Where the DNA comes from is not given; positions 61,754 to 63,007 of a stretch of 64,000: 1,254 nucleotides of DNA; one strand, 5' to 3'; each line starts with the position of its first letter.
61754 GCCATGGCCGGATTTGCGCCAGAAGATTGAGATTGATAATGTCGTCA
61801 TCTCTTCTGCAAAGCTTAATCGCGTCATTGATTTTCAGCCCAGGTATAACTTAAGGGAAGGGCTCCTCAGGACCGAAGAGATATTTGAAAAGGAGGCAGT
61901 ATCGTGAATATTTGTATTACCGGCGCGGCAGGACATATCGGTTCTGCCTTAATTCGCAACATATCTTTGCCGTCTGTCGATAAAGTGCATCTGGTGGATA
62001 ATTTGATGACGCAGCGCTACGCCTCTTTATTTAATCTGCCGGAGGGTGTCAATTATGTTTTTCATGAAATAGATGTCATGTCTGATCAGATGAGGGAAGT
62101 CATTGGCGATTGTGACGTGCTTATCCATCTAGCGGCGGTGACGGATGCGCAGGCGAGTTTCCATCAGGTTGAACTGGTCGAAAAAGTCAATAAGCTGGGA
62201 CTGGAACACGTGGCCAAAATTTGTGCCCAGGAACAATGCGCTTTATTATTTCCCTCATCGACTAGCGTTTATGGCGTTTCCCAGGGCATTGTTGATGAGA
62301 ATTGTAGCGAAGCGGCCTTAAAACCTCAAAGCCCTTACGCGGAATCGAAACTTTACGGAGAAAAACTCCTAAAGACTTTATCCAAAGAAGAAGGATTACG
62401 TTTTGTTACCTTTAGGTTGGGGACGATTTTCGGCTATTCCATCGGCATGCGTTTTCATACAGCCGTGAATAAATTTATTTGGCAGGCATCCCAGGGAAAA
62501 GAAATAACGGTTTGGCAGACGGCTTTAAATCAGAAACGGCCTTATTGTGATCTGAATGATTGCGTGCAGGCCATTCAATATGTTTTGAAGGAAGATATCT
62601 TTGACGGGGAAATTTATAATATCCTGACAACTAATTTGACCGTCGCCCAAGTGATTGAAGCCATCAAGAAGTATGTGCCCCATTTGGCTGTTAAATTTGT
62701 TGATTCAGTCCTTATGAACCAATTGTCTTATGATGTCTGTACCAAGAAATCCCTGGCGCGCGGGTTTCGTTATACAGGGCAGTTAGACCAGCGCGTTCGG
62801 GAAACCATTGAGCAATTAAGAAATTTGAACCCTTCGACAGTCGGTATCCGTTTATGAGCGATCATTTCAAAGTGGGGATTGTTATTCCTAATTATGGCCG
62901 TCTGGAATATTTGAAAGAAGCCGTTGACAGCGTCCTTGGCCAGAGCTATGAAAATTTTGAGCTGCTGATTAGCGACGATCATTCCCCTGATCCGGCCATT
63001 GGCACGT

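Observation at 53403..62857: Deoxy-sugar tailoring module: GMD-like dehydratase, RmlC-like cupin, three consecutive SDR reductases/epimerases and two sugar C-methyltransferases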

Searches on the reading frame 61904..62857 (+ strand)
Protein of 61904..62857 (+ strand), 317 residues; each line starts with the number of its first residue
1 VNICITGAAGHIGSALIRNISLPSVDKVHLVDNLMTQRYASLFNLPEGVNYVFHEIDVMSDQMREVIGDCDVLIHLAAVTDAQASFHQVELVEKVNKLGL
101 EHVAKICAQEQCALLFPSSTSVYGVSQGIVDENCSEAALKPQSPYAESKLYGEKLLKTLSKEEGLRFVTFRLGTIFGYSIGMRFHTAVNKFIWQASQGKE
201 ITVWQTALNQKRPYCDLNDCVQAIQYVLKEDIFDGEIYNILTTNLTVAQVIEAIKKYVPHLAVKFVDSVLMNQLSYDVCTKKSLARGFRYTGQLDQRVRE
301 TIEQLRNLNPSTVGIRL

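Call 4: search_protein_families(library=pfam, proteins=[window:61904-62857:+])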
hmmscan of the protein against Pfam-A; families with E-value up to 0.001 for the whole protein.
window:61904-62857:+ (317 aa): 6 families
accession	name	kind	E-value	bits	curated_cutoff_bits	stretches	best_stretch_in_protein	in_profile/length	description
PF01370.27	Epimerase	-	3.7e-40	138.3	20.9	1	3-240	1-239/240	NAD dependent epimerase/dehydratase family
PF16363.11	GDP_Man_Dehyd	-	1.9e-25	90.5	27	1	5-250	2-266/332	GDP-mannose 4,6 dehydratase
PF04321.23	RmlD_sub_bind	-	1.2e-15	57.8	27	1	1-207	1-179/287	RmlD substrate binding domain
PF01073.25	3Beta_HSD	-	2.6e-15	56.7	22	1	5-177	2-183/280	3-beta hydroxysteroid dehydrogenase/isomerase family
PF07993.18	NAD_binding_4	-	4.5e-13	49.4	20.1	1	60-179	79-211/258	Male sterility protein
PF02719.21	Polysacc_synt_2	-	2.9e-09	37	20.2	1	3-229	1-218/293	Polysaccharide biosynthesis protein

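Call 5: search_protein_families(library=ncbifam, proteins=[window:61904-62857:+])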
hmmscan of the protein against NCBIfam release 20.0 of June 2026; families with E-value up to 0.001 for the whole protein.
window:61904-62857:+ (317 aa): 26 families (the best 25 are shown)
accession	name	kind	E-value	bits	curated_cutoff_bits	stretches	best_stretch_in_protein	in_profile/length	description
TIGR02197.1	heptose_epim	equivalog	2.7e-22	79.4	274.6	1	3-283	1-286/316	ADP-glyceromanno-heptose 6-epimerase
TIGR01181.1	dTDP_gluc_dehyt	equivalog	2.6e-21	76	365.1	1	3-303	2-309/321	dTDP-glucose 4,6-dehydratase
TIGR01179.1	galE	equivalog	4.5e-17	61.9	262.3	1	3-185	2-190/332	UDP-glucose 4-epimerase GalE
TIGR01746.1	Thioester-redct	subfamily_domain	3.3e-14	52.9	213.35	1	63-179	82-199/371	thioester reductase domain-containing protein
NF008872.0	PRK11908.1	equivalog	9.3e-14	51.2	294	1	2-258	3-271/349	bifunctional UDP-4-keto-pentose/UDP-xylose synthase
TIGR01214.1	rmlD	equivalog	3.2e-13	49.4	224.05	1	3-203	2-175/285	dTDP-4-dehydrorhamnose reductase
NF043036.1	ErythonDh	equivalog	4.4e-13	49.1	325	1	1-175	1-179/321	D-erythronate dehydrogenase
TIGR04180.1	EDH_00030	hypoth_equivalog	4.4e-12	45.7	475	1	3-258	1-256/297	NAD-dependent 4,6-dehydratase LegB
NF007582.0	PRK10217.1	equivalog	3.3e-11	42.9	698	1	2-268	3-280/355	dTDP-glucose 4,6-dehydratase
NF007490.0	PRK10084.1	subfamily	3.8e-11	42.6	649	1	1-86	1-90/361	dTDP-glucose 4,6-dehydratase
NF005539.0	PRK07201.1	equivalog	5.7e-11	41.9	549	1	1-179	1-181/657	SDR family oxidoreductase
NF005998.1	PRK08125.1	equivalog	6.6e-11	41.3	777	1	3-242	318-567/649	bifunctional UDP-4-amino-4-deoxy-L-arabinose formyltransferase/UDP-glucuronic acid oxidase ArnA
NF008360.0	PRK11150.1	equivalog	1.9e-10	40.4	452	1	3-281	2-277/310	ADP-glyceromanno-heptose 6-epimerase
NF007956.0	PRK10675.1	subfamily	2.9e-09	36.5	394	1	1-162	1-166/338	UDP-glucose 4-epimerase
NF047837.1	UDPAcbARedWbcJ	equivalog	5.1e-09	35.5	500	1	124-256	84-213/372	UDP-2-acetamido-2,6-beta-L-arabino-hexul-4-ose reductase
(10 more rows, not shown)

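Call 34: search_solved_structures(query=window:61904-62857:+, max_evalue=1e-8, show_alignments=1)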
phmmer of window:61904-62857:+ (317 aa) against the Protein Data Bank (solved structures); distinct sequences matched with E-value up to 1e-8: 28.
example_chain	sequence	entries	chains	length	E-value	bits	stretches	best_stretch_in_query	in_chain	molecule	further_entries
6vo6_A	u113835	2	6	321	4.2e-28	101.9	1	3-305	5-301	Putative sugar-nucleotide epimerase/dehydratease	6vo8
6zl6_A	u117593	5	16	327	2.5e-15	59.9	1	1-262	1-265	Epimerase domain-containing protein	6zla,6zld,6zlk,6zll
6zlj_A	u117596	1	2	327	8.9e-15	58.1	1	1-262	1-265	Epimerase domain-containing protein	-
6dnt_A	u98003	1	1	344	1.3e-14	57.5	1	2-268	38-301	NAD-dependent epimerase/dehydratase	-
7ys8_A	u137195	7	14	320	5.9e-13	52.1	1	2-246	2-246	UDP-glucose 4-epimerase | UDP-glucose 4-epimerase along with EC 5.1.3.2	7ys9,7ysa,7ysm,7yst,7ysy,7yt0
6wjb_A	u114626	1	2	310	2.1e-12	50.4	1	3-226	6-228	NAD-dependent epimerase/dehydratase family protein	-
6vlo_A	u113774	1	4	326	4.7e-12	49.2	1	2-289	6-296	Putative dTDP-D-glucose 4,6-dehydratase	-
4lk3_A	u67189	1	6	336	1.9e-11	47.2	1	3-232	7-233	UDP-glucuronic acid decarboxylase 1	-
6wj9_A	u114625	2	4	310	1.9e-11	47.2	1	3-226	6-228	NAD-dependent epimerase/dehydratase family protein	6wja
4gll_A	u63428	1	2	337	2.6e-11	46.8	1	3-232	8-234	UDP-glucuronic acid decarboxylase 1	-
2b69_A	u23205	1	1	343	2.7e-11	46.7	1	3-232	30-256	UDP-glucuronate decarboxylase 1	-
4m55_A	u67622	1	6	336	3.5e-11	46.3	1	3-232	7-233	UDP-glucuronic acid decarboxylase 1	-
2hun_A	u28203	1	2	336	4.8e-11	45.9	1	1-278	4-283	336aa long hypothetical dTDP-glucose 4,6-dehydratase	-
8vr2_A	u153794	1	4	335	8.2e-11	45.1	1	3-243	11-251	NAD-dependent epimerase/dehydratase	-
8rdg_A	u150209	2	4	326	8.3e-11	45.1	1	1-254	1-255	SDR family NAD(P)-dependent oxidoreductase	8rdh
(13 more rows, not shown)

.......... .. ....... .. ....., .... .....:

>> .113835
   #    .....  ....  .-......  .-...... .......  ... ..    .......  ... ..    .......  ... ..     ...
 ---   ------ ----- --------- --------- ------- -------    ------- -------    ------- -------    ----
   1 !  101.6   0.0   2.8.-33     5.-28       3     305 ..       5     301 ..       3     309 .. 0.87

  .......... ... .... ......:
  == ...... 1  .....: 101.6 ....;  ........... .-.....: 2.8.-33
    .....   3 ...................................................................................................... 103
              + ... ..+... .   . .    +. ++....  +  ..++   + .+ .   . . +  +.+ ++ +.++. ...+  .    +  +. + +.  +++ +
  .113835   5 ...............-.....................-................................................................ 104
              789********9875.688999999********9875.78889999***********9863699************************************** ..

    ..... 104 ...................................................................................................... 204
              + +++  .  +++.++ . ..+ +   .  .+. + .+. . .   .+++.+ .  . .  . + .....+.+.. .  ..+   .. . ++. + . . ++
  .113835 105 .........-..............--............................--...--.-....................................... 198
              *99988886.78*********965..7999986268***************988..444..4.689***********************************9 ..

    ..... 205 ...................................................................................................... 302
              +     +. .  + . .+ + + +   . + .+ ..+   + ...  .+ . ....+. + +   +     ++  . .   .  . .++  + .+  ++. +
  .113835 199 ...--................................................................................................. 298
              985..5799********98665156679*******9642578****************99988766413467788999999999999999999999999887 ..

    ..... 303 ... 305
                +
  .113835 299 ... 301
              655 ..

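Call 41: find_encoding_contigs(protein=window:61904-62857:+, flank=10000, max_places=4)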
Protein window:61904-62857:+ (317 aa): 2 contigs read that carry it; 2 places shown.
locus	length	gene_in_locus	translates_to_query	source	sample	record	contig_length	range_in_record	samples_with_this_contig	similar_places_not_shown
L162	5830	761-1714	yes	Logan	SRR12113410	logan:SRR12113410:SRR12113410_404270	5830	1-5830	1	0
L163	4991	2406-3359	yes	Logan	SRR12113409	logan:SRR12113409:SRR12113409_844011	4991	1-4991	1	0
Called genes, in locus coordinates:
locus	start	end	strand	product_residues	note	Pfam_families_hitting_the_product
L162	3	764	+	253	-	?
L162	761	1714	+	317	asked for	PF01073:3Beta_HSD, PF01370:Epimerase, PF02719:Polysacc_synt_2, PF04321:RmlD_sub_bind, PF16363:GDP_Man_Dehyd, PF07993:NAD_binding_4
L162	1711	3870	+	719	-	PF00535:Glycos_transf_2, PF13641:Glyco_tranf_2_3, PF01075:Glyco_transf_9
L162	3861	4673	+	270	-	PF00535:Glycos_transf_2, PF10111:Glyco_tranf_2_2, PF13641:Glyco_tranf_2_3, PF13632:Glyco_trans_2_3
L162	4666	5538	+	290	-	PF00483:NTP_transferase, PF12804:NTP_transf_3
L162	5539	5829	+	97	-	?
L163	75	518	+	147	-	PF00908:dTDP_sugar_isom, PF14667:Polysacc_synt_C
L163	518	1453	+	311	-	PF01370:Epimerase, PF02719:Polysacc_synt_2 (faint), PF04321:RmlD_sub_bind, PF07993:NAD_binding_4 (faint), PF01073:3Beta_HSD (weak), PF16363:GDP_Man_Dehyd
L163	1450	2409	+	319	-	PF00106:adh_short (weak), PF01073:3Beta_HSD, PF01370:Epimerase, PF02719:Polysacc_synt_2, PF03435:Sacchrp_dh_NADP (weak), PF04321:RmlD_sub_bind, PF07993:NAD_binding_4 (weak), PF16363:GDP_Man_Dehyd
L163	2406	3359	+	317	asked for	PF01073:3Beta_HSD, PF01370:Epimerase, PF02719:Polysacc_synt_2, PF04321:RmlD_sub_bind, PF16363:GDP_Man_Dehyd, PF07993:NAD_binding_4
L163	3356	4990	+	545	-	?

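Call 42: search_protein_families(library=ncbifam, proteins=[L162:4666-5538:+, L162:5539-5829:+, L162:1711-3870:+, L162:3861-4673:+], max_evalue=1e-10)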
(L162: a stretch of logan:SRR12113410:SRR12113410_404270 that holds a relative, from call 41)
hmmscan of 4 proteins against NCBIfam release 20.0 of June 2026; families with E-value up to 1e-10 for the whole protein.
L162:4666-5538:+ (290 aa): 15 families
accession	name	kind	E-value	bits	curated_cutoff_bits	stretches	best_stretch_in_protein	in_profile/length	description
TIGR01207.1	rmlA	equivalog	1.9e-132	440.7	360.65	1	5-287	1-285/286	glucose-1-phosphate thymidylyltransferase RfbA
NF012024.0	PRK15480.1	equivalog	1.7e-121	404.9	588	1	1-286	1-288/292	glucose-1-phosphate thymidylyltransferase RfbA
TIGR01208.1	rmlA_long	equivalog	8.2e-58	196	320.25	1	5-239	1-234/353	glucose-1-phosphate thymidylyltransferase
TIGR03992.1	Arch_glmU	subfamily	6.4e-47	160.3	292.1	1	5-264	2-250/393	bifunctional sugar-1-phosphate nucleotidylyltransferase/acetyltransferase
NF041313.1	UDPGP_AglF_Halo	equivalog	2.9e-33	115.2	400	1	5-207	2-203/234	UTP--glucose-1-phosphate uridylyltransferase AglF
NF041173.1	Sug_nt_acttase_Thmprot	equivalog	4.6e-33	114.7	600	1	5-266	2-252/405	bifunctional sugar-1-phosphate nucleotidylyltransferase/acetyltransferase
NF052502.1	man1P_GTase_Rv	exception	1.2e-24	86.9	440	1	6-233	3-224/352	mannose-1-phosphate guanylyltransferase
TIGR01099.1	galU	equivalog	7.3e-23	81.5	326.8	1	77-215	95-243/261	UTP--glucose-1-phosphate uridylyltransferase GalU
NF003670.0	PRK05293.1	equivalog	4.2e-16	58.8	470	1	4-238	5-257/382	glucose-1-phosphate adenylyltransferase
NF045761.1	NAMPUrTaseMurU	equivalog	6.9e-16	58.8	250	1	5-232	2-220/226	N-acetylmuramate alpha-1-phosphate uridylyltransferase MurU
TIGR02091.1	glgC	equivalog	3e-14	52.8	424.9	0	104-237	115-257/364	glucose-1-phosphate adenylyltransferase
TIGR01173.1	glmU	equivalog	3.2e-14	52.6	366.85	1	7-208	4-204/452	bifunctional UDP-N-acetylglucosamine diphosphorylase/glucosamine-1-phosphate N-acetyltransferase GlmU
NF049965.1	GlMnHpPGnyltfHddC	equivalog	5.7e-13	49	300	1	5-178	2-167/221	D-glycero-D-manno-heptose 1-phosphate guanosyltransferase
NF010934.1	PRK14354.1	equivalog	3.8e-11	42.2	450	1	6-204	2-200/447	bifunctional UDP-N-acetylglucosamine diphosphorylase/glucosamine-1-phosphate N-acetyltransferase GlmU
NF009928.0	PRK13389.1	equivalog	4e-11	42.6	548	0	5-56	10-61/302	UTP--glucose-1-phosphate uridylyltransferase GalU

L162:5539-5829:+ (97 aa): 4 families
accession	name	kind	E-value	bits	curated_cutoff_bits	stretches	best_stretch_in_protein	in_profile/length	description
TIGR01181.1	dTDP_gluc_dehyt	equivalog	3.1e-28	98.8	365.1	1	8-95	1-92/321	dTDP-glucose 4,6-dehydratase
NF007490.0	PRK10084.1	subfamily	1.7e-23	83.2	649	1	8-95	2-92/361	dTDP-glucose 4,6-dehydratase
NF007582.0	PRK10217.1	equivalog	7.2e-23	81.2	698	1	8-94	3-92/355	dTDP-glucose 4,6-dehydratase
TIGR01179.1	galE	equivalog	1.8e-18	66.5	262.3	1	8-94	1-88/332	UDP-glucose 4-epimerase GalE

L162:1711-3870:+ (719 aa): 6 families
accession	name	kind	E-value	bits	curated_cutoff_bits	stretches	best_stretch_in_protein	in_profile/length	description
TIGR02201.1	heptsyl_trn_III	equivalog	2.9e-15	56.2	170.2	1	372-664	2-300/344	putative lipopolysaccharide heptosyltransferase III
TIGR02193.1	heptsyl_trn_I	equivalog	5.1e-15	55.5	185.3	1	372-662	2-293/320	lipopolysaccharide heptosyltransferase I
NF007742.0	PRK10422.1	equivalog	1.6e-12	46.9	467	1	534-661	171-299/352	lipopolysaccharide core heptosyltransferase RfaQ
NF038299.1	EPS_HpsN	equivalog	8.9e-12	44.6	425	1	6-123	2-118/317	hormogonium polysaccharide biosynthesis glycosyltransferase HpsN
TIGR02195.1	heptsyl_trn_II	equivalog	3.4e-11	42.9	134.6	1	544-654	171-286/339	lipopolysaccharide heptosyltransferase II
NF050050.1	ProtGlycPglI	equivalog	4.5e-11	42.7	500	1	6-120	3-116/306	GalNAc(5)-diNAcBac-PP-undecaprenol beta-1,3-glucosyltransferase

L162:3861-4673:+ (270 aa): 4 families
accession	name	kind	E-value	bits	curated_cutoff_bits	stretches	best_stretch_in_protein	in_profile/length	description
NF047683.1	TeichurnBiosyTuaG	equivalog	6.8e-20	71.8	400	1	4-209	7-214/252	teichuronic acid biosynthesis protein TuaG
NF007482.0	PRK10073.1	equivalog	2.6e-14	53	423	1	3-115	6-121/334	glycosyltransferase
TIGR03965.1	mycofact_glyco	equivalog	2.9e-11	42.9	280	0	5-103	76-179/467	mycofactocin biosynthesis glycosyltransferase MftF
TIGR04283.1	glyco_like_mftF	equivalog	4.3e-11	42.8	182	1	5-121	1-114/221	TIGR04283 family arsenosugar biosynthesis glycosyltransferase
